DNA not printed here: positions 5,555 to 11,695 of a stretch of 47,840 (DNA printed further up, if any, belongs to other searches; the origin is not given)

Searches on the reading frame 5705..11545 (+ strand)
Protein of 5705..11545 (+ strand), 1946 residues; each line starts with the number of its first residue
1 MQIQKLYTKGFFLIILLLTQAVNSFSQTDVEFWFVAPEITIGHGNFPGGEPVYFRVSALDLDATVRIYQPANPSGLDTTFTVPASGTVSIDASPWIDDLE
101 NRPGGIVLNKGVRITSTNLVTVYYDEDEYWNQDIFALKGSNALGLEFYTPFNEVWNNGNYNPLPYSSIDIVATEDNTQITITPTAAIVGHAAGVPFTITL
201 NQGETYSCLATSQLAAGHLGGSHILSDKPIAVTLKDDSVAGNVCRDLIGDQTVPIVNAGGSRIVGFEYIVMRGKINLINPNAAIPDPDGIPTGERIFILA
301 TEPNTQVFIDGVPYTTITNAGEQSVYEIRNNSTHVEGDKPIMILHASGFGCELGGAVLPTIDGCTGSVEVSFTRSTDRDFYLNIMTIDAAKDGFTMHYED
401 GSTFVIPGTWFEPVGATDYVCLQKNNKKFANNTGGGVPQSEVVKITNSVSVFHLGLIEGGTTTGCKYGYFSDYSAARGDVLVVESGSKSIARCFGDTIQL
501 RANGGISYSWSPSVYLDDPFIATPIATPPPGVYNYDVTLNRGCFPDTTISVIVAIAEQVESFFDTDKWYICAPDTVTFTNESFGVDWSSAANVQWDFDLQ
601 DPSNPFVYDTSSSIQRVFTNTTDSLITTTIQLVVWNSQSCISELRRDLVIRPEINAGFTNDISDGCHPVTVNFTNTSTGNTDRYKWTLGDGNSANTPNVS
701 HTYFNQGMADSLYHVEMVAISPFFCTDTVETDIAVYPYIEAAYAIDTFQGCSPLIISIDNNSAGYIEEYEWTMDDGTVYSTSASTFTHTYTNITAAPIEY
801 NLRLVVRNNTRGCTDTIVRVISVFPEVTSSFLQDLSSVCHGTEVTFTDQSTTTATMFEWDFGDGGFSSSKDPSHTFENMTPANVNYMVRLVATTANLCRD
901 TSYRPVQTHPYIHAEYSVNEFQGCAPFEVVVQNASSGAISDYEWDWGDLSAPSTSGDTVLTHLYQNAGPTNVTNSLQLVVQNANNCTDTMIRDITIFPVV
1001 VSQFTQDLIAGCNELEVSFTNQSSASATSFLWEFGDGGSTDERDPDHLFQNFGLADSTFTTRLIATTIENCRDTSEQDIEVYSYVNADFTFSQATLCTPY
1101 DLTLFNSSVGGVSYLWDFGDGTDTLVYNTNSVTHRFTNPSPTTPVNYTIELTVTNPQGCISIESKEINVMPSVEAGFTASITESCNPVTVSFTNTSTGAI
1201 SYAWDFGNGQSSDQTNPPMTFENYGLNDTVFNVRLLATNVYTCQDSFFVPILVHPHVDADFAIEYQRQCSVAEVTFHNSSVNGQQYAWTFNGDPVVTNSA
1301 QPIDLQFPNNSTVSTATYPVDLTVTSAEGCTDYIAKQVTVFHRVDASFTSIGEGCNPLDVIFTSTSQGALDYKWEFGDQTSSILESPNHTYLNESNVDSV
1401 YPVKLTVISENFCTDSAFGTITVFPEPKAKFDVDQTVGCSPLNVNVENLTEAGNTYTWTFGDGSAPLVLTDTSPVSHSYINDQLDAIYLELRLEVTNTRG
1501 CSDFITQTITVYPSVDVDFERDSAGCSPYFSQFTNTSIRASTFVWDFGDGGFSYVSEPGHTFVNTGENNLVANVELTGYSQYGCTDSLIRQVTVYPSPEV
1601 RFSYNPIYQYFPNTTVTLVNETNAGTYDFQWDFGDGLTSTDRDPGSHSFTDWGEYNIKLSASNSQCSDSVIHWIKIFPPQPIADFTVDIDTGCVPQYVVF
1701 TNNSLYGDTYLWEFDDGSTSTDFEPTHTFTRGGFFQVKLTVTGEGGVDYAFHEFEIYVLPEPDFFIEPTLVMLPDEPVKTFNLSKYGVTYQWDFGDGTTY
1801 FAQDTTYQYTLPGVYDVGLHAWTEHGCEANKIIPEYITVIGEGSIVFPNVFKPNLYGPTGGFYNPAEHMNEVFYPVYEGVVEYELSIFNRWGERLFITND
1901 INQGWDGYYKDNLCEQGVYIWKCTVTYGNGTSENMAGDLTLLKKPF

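Call 96: search_protein_families(library=pfam, proteins=[window:5705-11545:+], max_evalue=0.00001)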
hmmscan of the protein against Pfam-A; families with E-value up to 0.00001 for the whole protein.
window:5705-11545:+ (1946 aa): 4 families
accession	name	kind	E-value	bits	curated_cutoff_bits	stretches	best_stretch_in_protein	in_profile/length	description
PF18911.6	PKD_4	-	7.4e-98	321.2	27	9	1680-1756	3-83/85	PKD domain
PF00801.26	PKD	-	9.1e-57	189.5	23.5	1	1784-1826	26-70/80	PKD domain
PF17517.7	IgGFc_binding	-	6.1e-27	95.1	25.6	1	140-351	8-199/297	IgGFc binding protein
PF13585.12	CHU_C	-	2.9e-07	31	27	1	1877-1933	23-78/86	CHU_C Type IX secretion signal domain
